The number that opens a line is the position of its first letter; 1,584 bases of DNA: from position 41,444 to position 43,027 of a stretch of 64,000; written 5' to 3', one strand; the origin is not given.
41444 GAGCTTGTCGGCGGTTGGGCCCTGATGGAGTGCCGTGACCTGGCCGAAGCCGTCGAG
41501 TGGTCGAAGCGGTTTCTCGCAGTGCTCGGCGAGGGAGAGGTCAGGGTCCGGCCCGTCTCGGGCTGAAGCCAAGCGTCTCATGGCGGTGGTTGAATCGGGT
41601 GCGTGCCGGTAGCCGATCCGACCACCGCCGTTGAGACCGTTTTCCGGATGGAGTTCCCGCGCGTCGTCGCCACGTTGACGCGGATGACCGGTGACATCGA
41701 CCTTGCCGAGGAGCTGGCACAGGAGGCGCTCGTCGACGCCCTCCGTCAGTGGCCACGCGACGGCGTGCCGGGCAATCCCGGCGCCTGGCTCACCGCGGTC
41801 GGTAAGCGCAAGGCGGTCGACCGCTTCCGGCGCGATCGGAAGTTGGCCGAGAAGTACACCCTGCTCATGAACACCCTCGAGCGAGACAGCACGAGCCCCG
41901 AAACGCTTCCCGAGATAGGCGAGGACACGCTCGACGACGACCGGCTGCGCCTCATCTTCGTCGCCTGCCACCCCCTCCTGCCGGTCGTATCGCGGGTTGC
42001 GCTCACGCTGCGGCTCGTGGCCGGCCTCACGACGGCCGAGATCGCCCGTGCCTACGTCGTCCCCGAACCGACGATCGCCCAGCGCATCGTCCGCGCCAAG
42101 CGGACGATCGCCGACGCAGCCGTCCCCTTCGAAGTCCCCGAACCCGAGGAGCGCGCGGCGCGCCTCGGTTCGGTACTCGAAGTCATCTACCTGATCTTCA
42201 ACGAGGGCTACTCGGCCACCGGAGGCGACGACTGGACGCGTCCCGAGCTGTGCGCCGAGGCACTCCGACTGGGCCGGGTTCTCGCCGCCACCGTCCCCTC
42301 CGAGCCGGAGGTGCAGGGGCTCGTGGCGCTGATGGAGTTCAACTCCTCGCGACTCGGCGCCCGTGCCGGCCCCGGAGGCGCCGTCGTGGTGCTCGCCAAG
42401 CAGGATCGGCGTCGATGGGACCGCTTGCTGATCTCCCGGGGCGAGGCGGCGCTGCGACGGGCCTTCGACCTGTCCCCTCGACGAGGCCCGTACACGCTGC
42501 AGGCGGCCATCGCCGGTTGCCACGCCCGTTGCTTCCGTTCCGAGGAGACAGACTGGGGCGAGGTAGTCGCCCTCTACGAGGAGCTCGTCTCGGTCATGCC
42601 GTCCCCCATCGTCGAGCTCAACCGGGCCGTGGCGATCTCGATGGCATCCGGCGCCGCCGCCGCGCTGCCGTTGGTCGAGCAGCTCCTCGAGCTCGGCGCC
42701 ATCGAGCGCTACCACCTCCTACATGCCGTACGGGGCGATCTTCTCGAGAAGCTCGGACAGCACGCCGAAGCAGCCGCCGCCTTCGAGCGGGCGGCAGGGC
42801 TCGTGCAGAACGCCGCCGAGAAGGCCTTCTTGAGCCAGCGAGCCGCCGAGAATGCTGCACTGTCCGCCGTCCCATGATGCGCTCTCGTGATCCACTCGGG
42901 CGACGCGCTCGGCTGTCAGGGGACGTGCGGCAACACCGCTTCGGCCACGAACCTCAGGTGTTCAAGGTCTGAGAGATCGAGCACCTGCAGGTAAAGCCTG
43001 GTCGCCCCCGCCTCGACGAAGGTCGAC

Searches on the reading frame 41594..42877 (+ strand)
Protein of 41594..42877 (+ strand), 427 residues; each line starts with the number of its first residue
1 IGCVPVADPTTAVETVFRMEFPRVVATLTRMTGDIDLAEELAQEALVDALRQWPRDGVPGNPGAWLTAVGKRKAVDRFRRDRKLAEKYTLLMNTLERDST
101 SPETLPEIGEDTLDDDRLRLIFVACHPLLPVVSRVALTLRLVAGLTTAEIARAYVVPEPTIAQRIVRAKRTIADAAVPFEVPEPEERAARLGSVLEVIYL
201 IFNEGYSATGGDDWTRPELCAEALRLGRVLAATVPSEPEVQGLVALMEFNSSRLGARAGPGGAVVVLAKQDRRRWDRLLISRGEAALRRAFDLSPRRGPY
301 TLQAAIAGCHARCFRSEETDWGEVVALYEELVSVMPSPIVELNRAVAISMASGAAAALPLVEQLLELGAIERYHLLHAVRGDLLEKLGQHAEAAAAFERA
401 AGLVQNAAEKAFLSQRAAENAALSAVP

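Call 23: search_protein_families(library=pfam, proteins=[window:41594-42877:+], max_evalue=0.001)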
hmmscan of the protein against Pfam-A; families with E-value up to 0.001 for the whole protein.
window:41594-42877:+ (427 aa): 4 families
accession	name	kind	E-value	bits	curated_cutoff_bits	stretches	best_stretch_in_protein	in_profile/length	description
PF20239.3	DUF6596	-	3.9e-37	127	27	1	190-290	1-101/102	Family of unknown function (DUF6596)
PF04542.20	Sigma70_r2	-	8.6e-11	41.9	24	1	18-82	3-69/71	Sigma-70 region 2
PF08281.18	Sigma70_r4_2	-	2.2e-07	30.9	25.7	1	121-171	3-53/54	Sigma-70, region 4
PF07719.23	TPR_2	-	6.4e-05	23.2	27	0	376-401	3-28/34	Tetratricopeptide repeat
